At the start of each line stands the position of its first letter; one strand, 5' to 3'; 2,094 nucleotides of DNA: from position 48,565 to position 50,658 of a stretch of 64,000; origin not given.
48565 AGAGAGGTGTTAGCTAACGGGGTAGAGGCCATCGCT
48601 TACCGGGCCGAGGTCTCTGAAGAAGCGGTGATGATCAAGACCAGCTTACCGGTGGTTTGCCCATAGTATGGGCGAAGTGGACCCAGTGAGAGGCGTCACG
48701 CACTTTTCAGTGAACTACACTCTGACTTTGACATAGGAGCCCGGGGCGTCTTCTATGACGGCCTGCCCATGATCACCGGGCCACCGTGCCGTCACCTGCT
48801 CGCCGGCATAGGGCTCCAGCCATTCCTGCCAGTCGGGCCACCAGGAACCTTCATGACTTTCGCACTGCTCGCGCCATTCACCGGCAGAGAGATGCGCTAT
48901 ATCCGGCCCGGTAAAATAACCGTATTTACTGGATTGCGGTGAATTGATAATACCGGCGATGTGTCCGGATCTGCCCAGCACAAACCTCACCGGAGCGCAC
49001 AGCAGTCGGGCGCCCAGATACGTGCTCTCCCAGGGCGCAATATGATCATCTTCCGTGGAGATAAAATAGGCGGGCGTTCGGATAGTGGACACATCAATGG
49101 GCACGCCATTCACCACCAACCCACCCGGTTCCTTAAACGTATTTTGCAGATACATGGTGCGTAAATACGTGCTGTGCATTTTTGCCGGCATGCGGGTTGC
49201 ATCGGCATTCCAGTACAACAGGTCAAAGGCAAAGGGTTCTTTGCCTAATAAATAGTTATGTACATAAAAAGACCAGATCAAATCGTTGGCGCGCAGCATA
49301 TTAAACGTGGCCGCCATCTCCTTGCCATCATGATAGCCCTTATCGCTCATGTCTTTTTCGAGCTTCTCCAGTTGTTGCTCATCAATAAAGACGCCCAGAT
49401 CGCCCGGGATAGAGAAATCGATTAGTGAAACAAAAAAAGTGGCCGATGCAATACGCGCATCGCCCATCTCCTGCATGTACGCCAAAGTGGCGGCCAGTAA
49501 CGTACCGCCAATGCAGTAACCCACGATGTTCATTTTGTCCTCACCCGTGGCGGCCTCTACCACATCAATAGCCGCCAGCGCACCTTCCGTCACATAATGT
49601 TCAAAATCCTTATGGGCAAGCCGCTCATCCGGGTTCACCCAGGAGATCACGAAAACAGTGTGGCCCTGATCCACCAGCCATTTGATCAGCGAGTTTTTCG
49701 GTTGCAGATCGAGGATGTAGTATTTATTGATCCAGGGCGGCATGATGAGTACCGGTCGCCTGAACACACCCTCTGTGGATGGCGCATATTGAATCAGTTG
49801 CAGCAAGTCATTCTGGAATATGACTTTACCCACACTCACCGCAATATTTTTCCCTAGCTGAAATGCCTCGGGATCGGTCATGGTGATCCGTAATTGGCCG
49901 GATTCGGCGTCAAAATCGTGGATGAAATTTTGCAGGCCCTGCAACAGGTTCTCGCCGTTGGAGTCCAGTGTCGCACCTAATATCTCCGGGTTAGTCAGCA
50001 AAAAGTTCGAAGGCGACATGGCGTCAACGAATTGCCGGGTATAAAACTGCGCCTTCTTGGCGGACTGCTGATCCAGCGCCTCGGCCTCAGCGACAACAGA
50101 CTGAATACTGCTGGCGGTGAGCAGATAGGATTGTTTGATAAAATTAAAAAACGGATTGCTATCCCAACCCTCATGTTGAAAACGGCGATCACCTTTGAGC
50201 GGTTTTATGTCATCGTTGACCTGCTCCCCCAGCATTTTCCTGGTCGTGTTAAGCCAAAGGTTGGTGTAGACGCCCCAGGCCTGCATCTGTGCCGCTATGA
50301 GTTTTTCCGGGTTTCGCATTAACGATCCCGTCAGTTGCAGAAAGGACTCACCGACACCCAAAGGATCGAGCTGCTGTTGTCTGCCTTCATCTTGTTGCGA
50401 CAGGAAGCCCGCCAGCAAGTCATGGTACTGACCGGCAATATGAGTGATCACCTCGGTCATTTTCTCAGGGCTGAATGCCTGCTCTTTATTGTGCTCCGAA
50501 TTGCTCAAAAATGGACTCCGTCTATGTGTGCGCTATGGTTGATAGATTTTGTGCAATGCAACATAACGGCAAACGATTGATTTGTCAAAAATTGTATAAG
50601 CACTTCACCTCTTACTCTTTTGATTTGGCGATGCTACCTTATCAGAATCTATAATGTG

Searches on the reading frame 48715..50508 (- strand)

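Call 38: search_protein_families(library=ncbifam, proteins=[window:48715-50508:-], max_evalue=0.00001)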
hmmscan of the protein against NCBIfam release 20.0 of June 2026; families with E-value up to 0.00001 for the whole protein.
window:48715-50508:- (597 aa): 3 families
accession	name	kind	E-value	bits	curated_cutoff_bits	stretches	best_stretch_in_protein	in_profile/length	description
TIGR01838.1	PHA_synth_I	subfamily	4.2e-224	744.9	622.65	1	64-595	2-532/532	class I poly(R)-hydroxyalkanoic acid synthase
TIGR01839.1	PHA_synth_II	subfamily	2.9e-128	428.4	855.4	1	91-596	63-560/560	class II poly(R)-hydroxyalkanoic acid synthase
TIGR01836.1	PHA_synth_III_C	subfamily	4.9e-33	114.6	365.3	1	222-528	34-337/350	class III poly(R)-hydroxyalkanoic acid synthase subunit PhaC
